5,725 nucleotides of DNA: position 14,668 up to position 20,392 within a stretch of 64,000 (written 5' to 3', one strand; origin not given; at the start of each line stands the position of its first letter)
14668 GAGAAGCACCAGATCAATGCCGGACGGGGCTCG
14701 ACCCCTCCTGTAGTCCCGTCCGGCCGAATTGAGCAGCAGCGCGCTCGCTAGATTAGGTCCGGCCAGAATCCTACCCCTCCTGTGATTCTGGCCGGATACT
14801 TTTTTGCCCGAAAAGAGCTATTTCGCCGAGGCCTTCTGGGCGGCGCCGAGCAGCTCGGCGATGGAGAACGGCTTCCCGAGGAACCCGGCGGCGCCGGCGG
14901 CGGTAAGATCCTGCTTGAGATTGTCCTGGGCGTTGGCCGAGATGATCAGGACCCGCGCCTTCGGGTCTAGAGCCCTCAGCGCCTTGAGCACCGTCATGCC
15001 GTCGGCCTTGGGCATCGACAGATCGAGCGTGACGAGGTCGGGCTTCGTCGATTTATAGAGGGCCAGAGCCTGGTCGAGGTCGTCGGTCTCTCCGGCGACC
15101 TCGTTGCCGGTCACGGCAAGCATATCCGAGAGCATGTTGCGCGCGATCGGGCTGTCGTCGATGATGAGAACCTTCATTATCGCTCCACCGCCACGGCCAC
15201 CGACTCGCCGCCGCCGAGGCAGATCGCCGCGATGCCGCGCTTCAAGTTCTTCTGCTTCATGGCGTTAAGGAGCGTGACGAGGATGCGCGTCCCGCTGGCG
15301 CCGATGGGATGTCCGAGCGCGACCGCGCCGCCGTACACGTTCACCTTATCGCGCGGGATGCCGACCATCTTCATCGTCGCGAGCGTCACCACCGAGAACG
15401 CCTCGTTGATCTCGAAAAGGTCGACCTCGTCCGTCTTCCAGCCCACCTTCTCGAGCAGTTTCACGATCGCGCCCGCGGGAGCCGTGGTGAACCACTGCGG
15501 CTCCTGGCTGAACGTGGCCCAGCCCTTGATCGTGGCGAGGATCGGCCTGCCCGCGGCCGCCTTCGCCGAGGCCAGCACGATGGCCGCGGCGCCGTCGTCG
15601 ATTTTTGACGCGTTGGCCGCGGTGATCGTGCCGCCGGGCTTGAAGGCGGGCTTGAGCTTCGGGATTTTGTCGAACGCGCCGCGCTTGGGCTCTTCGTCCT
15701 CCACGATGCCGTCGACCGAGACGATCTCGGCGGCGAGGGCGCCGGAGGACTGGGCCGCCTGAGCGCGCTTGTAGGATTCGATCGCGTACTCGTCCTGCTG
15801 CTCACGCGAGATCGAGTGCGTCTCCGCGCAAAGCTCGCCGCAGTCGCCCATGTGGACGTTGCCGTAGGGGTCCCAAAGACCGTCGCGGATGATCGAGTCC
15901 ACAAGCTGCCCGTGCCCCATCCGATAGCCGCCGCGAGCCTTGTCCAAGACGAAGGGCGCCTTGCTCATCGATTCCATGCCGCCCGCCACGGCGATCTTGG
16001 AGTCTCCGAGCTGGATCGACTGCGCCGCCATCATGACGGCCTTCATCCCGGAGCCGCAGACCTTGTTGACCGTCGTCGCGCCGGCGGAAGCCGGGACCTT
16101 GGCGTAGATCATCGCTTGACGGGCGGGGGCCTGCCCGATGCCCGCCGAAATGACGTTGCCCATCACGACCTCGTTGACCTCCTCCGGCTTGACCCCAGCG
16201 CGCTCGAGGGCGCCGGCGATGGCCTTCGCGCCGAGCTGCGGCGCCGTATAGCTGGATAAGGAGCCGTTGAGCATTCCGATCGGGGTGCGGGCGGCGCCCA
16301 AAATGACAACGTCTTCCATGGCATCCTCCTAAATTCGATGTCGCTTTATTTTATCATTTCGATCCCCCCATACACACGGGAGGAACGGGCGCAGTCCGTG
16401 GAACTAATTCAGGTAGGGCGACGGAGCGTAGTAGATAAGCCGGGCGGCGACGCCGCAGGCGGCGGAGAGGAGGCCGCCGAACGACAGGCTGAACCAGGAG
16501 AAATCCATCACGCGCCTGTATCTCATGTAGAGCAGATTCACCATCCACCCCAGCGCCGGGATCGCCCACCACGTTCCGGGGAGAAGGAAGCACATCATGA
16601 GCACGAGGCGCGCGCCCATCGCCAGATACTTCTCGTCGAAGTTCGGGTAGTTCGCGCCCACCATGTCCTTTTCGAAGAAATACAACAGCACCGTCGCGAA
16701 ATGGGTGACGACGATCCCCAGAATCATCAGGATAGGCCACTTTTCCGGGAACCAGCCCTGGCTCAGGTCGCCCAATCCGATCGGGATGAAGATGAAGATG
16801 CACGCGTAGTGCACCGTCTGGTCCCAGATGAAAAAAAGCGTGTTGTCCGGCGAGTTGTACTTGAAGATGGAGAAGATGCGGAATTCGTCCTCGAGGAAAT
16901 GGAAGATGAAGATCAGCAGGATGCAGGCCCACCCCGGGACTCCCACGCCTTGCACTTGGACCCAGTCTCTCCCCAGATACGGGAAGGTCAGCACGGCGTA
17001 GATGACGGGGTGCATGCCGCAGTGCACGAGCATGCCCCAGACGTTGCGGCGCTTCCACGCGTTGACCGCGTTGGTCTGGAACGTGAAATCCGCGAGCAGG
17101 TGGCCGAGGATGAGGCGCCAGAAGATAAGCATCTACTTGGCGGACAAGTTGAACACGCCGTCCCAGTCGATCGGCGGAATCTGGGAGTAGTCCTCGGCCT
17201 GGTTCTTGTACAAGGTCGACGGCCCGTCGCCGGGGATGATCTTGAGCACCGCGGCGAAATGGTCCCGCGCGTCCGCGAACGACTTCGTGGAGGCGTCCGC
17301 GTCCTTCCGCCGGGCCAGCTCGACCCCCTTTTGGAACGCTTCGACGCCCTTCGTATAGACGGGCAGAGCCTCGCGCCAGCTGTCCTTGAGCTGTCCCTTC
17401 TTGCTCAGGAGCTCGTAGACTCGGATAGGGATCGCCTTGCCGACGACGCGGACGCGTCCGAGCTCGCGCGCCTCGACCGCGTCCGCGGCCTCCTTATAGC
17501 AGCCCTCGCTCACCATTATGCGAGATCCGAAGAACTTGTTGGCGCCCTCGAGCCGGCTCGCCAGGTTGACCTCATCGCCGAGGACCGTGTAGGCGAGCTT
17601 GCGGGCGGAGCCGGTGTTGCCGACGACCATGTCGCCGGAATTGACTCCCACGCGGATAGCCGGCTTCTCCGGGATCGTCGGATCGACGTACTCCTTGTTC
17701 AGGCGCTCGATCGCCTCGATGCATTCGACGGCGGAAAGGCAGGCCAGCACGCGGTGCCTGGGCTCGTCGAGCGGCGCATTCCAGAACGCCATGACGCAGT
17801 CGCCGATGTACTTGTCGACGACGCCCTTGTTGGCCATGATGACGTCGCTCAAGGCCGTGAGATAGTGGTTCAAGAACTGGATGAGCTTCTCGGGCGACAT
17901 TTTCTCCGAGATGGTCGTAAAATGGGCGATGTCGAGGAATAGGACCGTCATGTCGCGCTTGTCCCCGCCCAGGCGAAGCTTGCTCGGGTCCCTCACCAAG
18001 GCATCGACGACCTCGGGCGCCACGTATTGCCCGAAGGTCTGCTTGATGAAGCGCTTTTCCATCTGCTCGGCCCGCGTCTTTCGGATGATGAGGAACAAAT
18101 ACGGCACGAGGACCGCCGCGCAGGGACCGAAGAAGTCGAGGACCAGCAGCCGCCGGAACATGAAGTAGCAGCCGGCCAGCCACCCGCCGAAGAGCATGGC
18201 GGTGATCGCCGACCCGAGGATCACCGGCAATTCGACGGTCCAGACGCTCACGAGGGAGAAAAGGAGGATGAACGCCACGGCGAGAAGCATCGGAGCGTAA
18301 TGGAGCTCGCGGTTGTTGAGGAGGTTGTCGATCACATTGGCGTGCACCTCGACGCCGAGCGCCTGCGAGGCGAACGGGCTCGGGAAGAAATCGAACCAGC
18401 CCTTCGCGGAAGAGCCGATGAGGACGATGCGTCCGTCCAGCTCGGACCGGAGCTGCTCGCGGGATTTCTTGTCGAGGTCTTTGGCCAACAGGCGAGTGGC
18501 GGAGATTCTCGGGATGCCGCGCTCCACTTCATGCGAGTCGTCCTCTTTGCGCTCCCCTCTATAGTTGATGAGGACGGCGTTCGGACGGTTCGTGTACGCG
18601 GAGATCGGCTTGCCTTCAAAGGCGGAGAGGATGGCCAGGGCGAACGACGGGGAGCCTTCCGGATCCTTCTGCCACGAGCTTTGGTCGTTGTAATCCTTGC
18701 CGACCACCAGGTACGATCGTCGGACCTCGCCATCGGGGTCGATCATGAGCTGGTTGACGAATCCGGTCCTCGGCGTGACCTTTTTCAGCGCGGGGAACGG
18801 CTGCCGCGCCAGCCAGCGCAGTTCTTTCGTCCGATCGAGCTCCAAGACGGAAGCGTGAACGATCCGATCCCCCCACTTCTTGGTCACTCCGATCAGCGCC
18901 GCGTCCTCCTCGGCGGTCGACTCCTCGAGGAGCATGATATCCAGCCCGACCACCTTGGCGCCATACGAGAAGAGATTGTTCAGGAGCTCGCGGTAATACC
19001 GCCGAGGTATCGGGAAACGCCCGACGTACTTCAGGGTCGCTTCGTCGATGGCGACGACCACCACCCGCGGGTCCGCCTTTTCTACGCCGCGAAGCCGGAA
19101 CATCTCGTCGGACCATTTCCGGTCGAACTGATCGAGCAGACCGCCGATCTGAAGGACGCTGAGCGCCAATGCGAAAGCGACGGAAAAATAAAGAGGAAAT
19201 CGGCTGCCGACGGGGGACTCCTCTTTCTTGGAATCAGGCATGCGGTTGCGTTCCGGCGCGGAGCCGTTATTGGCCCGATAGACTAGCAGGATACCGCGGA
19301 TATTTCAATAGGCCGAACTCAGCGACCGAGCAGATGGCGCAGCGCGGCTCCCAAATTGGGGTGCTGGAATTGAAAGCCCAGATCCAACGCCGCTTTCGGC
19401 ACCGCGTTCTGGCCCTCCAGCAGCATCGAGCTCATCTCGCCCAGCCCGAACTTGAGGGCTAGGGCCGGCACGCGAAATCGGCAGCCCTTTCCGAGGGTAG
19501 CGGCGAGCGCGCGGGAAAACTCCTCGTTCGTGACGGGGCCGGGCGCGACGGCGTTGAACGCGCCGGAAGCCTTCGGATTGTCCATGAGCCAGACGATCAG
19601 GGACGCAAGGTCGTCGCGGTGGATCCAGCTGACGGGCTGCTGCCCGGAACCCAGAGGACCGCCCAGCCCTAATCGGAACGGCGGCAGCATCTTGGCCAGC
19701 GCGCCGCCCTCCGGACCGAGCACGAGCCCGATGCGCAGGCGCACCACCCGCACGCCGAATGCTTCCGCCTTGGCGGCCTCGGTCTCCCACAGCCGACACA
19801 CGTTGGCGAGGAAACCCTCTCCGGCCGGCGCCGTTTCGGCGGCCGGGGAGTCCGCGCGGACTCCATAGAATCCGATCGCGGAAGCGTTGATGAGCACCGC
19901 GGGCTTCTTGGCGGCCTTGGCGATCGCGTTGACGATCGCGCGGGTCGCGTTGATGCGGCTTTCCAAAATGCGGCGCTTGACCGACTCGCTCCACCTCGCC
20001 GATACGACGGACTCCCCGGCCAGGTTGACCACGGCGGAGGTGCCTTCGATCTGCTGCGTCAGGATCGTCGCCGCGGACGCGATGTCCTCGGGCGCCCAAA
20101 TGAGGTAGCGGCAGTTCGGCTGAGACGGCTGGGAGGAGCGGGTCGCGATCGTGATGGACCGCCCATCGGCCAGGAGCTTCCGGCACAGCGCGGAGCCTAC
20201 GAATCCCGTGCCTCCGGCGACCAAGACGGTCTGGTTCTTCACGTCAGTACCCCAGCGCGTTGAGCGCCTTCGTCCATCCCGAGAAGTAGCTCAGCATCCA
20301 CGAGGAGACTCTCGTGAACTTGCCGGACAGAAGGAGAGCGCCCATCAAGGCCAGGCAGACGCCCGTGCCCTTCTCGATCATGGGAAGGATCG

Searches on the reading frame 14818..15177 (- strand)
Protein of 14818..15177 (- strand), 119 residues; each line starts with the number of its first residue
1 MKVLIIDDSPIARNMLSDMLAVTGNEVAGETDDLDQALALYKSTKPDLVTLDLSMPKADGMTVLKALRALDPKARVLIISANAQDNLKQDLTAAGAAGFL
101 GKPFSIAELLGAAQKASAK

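Call 9: search_protein_families(library=pfam, proteins=[window:14818-15177:-])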
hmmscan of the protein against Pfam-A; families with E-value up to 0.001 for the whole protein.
window:14818-15177:- (119 aa): 1 family
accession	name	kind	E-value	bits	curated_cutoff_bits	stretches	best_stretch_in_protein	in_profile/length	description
PF00072.30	Response_reg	-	2e-27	96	30.2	1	3-112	1-109/111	Response regulator receiver domain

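Call 10: find_encoding_contigs(protein=window:14818-15177:-, flank=3000, max_places=10)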
Protein window:14818-15177:- (119 aa): 2 contigs read that carry it; 2 places shown.
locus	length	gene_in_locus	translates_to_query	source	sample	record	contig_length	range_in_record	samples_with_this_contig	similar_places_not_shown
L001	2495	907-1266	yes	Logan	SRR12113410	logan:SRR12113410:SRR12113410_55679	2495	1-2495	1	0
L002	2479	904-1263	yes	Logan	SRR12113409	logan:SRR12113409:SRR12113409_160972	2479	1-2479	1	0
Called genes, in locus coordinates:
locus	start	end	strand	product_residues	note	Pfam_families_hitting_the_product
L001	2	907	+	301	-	?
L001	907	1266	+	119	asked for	PF00072:Response_reg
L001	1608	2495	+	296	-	?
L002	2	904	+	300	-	?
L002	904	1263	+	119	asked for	PF00072:Response_reg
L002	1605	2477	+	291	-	?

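Call 22: find_homologous_proteins(query=window:14818-15177:-, max_evalue=1e-20)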
Query window:14818-15177:- (119 aa): 41 proteins with E <= 1e-20 among 248 candidates.
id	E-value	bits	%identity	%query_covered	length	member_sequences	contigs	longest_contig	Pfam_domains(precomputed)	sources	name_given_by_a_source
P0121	1.8e-65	236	100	100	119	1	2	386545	PF00072.31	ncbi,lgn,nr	ncbi:MAG: response regulator [Elusimicrobia bacterium]|nr:response regulator [Elusimicrobiota bacter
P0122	3.1e-37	145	63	87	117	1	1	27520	PF00072.31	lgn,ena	-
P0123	8.8e-35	137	62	98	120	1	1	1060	PF00072.31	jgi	jgi:DNA-binding NarL/FixJ family response regulator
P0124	1.8e-34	136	59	96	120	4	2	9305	PF00072.31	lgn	-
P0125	3.4e-34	135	64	91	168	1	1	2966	PF00072.31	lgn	-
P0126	5.6e-33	131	58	99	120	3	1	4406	PF00072.31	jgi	-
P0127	2.7e-32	129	57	97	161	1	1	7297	PF00072.31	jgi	jgi:two-component system chemotaxis response regulator CheY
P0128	2.9e-32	129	54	96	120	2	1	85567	PF00072.31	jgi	jgi:DNA-binding NarL/FixJ family response regulator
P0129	3.3e-32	129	58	98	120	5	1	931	PF00072.31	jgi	jgi:two-component system chemotaxis response regulator CheY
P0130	3.8e-32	128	58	98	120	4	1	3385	PF00072.31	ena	-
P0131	5.4e-32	128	59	91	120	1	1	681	PF00072.31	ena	-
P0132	6.9e-32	128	58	98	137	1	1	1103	PF00072.31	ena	-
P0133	9.2e-32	127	54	98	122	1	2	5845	PF00072.31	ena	-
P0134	1.5e-31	127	57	91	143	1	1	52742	PF00072.31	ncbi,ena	-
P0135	1.8e-31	126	55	95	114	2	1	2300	PF00072.31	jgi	-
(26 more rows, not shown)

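Call 23: find_encoding_contigs(protein=P0122, flank=4000, max_places=3)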
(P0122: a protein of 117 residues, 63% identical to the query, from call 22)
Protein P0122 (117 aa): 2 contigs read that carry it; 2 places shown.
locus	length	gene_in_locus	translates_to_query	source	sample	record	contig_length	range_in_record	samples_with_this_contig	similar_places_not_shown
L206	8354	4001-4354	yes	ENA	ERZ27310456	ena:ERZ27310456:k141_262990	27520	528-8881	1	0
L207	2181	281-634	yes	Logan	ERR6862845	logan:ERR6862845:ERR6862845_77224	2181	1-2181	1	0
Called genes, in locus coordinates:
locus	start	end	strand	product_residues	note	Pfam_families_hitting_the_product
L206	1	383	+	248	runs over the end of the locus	PF23381:Beta-prop_IFT122_1st, PF24814:WD40_Prp19, PF25174:Beta-prop_THOC3, PF25175:Beta-prop_WDR5, PF25173:Beta-prop_WDR3_1st, PF23414:Beta-prop_EML_2, PF25391:WD40_Gbeta, PF00400:WD40, +16 more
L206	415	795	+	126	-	-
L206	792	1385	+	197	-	PF08448:PAS_4, PF08281:Sigma70_r4_2, PF00196:GerE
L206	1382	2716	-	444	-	-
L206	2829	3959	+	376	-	PF06925:MGDG_synth, PF00534:Glycos_transf_1, PF04101:Glyco_tran_28_C, PF13692:Glyco_trans_1_4 (weak)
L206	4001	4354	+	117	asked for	PF00072:Response_reg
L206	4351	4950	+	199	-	-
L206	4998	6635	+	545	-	PF03328:HpcH_HpaI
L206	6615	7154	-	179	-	-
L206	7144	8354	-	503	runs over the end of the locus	PF00474:SSF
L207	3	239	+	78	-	?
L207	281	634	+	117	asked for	PF00072:Response_reg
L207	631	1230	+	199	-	-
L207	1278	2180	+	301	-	?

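Call 24: find_encoding_contigs(protein=P0124, flank=4000, max_places=4)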
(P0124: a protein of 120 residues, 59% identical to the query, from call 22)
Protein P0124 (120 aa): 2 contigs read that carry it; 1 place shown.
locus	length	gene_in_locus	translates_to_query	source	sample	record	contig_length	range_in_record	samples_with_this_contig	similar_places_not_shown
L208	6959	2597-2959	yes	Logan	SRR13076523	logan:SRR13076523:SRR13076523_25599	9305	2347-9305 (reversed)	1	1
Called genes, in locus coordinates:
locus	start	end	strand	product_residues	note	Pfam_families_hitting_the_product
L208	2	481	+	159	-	?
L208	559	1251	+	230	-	PF00583:Acetyltransf_1 (weak)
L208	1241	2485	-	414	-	-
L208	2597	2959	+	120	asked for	PF00072:Response_reg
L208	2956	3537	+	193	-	-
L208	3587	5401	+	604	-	-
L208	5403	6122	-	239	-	-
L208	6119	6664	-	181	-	-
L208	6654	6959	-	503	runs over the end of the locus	PF00474:SSF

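Call 25: find_encoding_contigs(protein=P0125, flank=4000, max_places=3)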
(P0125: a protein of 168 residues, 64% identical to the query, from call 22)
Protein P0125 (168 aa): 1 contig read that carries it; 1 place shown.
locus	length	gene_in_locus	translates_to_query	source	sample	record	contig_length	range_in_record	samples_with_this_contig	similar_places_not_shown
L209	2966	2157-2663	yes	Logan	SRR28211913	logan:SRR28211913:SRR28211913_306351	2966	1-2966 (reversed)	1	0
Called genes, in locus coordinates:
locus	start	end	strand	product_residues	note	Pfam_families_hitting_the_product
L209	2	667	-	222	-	?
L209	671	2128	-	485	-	PF01593:Amino_oxidase, PF13450:NAD_binding_8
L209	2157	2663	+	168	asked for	PF00072:Response_reg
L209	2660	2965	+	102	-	?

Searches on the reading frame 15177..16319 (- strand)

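Call 9: search_protein_families(library=pfam, proteins=[window:15177-16319:-])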
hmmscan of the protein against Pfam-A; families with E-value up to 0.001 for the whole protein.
window:15177-16319:- (380 aa): 6 families
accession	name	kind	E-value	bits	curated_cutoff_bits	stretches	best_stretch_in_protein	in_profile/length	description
PF00108.29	Thiolase_N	-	1.1e-84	284.3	26.4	1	4-252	1-259/260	Thiolase, N-terminal domain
PF02803.24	Thiolase_C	-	3e-45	153.3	27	1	260-380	3-123/123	Thiolase, C-terminal domain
PF00109.32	ketoacyl-synt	-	2.1e-07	31.3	20.8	1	79-119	165-205/252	Beta-ketoacyl synthase, N-terminal domain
PF08541.16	ACP_syn_III_C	-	0.00018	22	26.6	0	289-375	1-84/90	3-Oxoacyl-[acyl-carrier-protein (ACP)] synthase III C terminal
PF22691.2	Thiolase_C_1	-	0.00031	20.9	28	0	269-320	8-59/144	Thiolase C-terminal domain-like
PF02801.28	Ketoacyl-synt_C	-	0.00055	20.4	20.8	0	25-51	20-48/119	Beta-ketoacyl synthase, C-terminal domain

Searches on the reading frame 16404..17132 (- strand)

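Call 56: search_protein_families(library=pfam, proteins=[window:16404-17132:-])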
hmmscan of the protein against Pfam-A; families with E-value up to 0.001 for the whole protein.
window:16404-17132:- (242 aa): 1 family
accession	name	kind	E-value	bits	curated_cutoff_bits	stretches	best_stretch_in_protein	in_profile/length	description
PF11750.13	DUF3307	-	1e-09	38.9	23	1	3-116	1-108/127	Protein of unknown function (DUF3307)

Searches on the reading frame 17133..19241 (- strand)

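Call 9: search_protein_families(library=pfam, proteins=[window:17133-19241:-])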
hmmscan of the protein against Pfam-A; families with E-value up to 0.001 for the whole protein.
window:17133-19241:- (702 aa): 2 families
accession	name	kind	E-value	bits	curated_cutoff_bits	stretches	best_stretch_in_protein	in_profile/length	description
PF05226.16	CHASE2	-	1e-48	166.6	26.3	1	24-332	3-255/257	CHASE2 domain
PF00211.25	Guanylate_cyc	-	1.9e-21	77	21.9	1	429-602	7-173/183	Adenylate and Guanylate cyclase catalytic domain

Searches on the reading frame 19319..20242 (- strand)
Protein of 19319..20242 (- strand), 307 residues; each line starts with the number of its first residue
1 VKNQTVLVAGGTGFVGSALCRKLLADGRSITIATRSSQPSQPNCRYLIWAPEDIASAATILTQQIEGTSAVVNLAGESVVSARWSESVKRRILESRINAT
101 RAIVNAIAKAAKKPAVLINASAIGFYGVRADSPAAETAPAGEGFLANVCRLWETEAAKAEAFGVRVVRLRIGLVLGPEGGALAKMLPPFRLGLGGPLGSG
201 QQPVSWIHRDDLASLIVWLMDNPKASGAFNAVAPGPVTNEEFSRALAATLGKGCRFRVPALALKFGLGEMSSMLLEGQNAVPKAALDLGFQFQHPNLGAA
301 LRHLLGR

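Call 56: search_protein_families(library=pfam, proteins=[window:19319-20242:-])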
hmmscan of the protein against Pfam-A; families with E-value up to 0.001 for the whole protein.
window:19319-20242:- (307 aa): 6 families
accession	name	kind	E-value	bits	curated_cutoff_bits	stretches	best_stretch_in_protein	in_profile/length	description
PF01370.27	Epimerase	-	2.2e-23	83.3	20.9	1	6-227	1-232/240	NAD dependent epimerase/dehydratase family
PF08338.16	DUF1731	-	7.7e-20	70.8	27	1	258-304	1-47/47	Domain of unknown function (DUF1731)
PF16363.11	GDP_Man_Dehyd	-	2.5e-10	40.8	27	1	7-139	1-146/332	GDP-mannose 4,6 dehydratase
PF01073.25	3Beta_HSD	-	9.3e-05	22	22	1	7-111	1-107/280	3-beta hydroxysteroid dehydrogenase/isomerase family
PF13460.12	NAD_binding_10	-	0.00015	22.1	27.2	1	10-124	1-102/184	NAD(P)H-binding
PF04321.23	RmlD_sub_bind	-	0.00099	18.7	27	0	5-122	2-101/287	RmlD substrate binding domain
